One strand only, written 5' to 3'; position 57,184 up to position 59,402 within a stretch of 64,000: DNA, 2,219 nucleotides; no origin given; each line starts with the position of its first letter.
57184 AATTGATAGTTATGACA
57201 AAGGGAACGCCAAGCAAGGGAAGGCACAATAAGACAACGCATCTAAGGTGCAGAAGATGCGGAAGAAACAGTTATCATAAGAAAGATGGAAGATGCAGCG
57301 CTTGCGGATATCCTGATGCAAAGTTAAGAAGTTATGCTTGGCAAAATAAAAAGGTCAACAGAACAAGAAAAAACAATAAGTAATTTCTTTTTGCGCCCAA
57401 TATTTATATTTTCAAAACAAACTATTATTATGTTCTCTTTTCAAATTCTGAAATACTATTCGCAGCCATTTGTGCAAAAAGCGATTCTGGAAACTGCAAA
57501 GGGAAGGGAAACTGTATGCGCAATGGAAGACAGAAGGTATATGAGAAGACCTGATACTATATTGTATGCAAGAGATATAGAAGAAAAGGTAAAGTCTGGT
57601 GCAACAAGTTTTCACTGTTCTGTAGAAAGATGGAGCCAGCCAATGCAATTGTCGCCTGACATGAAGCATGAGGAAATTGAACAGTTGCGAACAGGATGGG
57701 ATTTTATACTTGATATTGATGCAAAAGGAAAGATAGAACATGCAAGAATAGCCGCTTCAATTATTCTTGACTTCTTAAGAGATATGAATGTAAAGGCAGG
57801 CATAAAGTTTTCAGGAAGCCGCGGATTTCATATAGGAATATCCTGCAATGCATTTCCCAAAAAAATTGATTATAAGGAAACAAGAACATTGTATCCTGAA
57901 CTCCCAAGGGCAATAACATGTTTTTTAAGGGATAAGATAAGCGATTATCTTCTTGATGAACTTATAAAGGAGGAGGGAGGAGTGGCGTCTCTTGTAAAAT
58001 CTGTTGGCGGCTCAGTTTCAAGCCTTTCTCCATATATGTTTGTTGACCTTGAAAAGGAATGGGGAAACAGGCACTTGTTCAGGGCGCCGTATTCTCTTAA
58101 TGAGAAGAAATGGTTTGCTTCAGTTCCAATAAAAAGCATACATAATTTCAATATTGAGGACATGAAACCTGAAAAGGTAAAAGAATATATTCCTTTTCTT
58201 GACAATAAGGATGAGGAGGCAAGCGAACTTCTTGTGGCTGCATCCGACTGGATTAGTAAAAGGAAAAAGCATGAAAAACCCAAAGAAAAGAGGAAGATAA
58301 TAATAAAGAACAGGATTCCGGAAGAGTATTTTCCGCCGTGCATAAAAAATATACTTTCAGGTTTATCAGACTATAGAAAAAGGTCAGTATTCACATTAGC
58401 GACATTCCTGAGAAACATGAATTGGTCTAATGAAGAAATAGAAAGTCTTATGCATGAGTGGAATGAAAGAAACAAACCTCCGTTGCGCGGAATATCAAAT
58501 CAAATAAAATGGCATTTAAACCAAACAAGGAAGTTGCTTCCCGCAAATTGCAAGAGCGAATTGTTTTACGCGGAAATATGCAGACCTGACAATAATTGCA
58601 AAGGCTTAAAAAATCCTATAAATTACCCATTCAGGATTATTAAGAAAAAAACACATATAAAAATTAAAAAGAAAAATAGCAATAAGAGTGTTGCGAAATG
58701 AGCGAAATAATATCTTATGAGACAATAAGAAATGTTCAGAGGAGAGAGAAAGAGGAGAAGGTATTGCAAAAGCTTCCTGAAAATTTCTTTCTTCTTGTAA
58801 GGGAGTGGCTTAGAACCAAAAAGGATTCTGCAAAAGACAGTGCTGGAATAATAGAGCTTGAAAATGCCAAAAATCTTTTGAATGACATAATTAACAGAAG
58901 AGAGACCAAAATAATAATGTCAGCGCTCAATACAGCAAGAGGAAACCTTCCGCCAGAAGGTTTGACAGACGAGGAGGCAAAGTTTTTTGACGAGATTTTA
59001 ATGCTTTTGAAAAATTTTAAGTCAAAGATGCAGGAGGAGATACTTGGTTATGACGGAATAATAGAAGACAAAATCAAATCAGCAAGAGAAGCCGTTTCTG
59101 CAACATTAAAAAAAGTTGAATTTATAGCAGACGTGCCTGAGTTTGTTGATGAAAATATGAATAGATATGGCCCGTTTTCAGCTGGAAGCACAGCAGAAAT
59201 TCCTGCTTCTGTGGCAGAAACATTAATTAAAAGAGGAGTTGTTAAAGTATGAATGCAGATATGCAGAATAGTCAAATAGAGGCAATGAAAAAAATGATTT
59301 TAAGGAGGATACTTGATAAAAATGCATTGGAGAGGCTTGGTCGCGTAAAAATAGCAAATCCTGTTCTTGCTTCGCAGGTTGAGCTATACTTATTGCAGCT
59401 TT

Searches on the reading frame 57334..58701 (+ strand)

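Call 32: search_protein_families(library=pfam, proteins=[window:57334-58701:+])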
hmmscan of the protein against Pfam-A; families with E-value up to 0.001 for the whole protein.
window:57334-58701:+ (455 aa): 3 families
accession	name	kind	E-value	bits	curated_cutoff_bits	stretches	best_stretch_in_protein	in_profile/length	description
PF01896.25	DNA_primase_S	-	3.4e-09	37.7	26.8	1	126-267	1-162/163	DNA primase small subunit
PF04104.19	DNA_primase_lrg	-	6e-08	32.8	22.4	1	288-385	62-163/266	Eukaryotic and archaeal DNA primase, large subunit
PF21686.3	LigD_Prim-Pol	-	5.8e-05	23.2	27.4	1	114-172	93-153/254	LigD, primase-polymerase domain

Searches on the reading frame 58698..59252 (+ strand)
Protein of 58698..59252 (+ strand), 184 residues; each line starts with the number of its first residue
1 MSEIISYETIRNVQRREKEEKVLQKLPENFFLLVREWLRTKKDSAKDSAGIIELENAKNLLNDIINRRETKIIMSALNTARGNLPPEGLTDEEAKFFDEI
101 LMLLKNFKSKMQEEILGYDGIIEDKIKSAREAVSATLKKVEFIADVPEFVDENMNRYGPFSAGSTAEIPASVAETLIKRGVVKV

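Call 45: find_encoding_contigs(protein=window:58698-59252:+, flank=10000, max_places=4)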
Protein window:58698-59252:+ (184 aa): 3 contigs read that carry it; 2 places shown.
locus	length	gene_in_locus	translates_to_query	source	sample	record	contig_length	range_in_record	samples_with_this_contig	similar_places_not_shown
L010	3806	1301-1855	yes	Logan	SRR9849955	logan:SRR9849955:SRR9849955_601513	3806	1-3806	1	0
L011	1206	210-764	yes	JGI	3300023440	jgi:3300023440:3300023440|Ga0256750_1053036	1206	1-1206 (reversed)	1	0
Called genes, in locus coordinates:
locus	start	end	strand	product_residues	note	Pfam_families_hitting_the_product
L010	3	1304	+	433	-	?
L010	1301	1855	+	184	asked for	PF05916:Sld5 (weak), PF27418:GINS23_N (weak), PF22090:Gins51_C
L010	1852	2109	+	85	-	PF01984:dsDNA_bind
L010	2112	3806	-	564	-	?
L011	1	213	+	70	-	?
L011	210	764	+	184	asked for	PF05916:Sld5 (weak), PF27418:GINS23_N (weak), PF22090:Gins51_C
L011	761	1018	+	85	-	PF01984:dsDNA_bind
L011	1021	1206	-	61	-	?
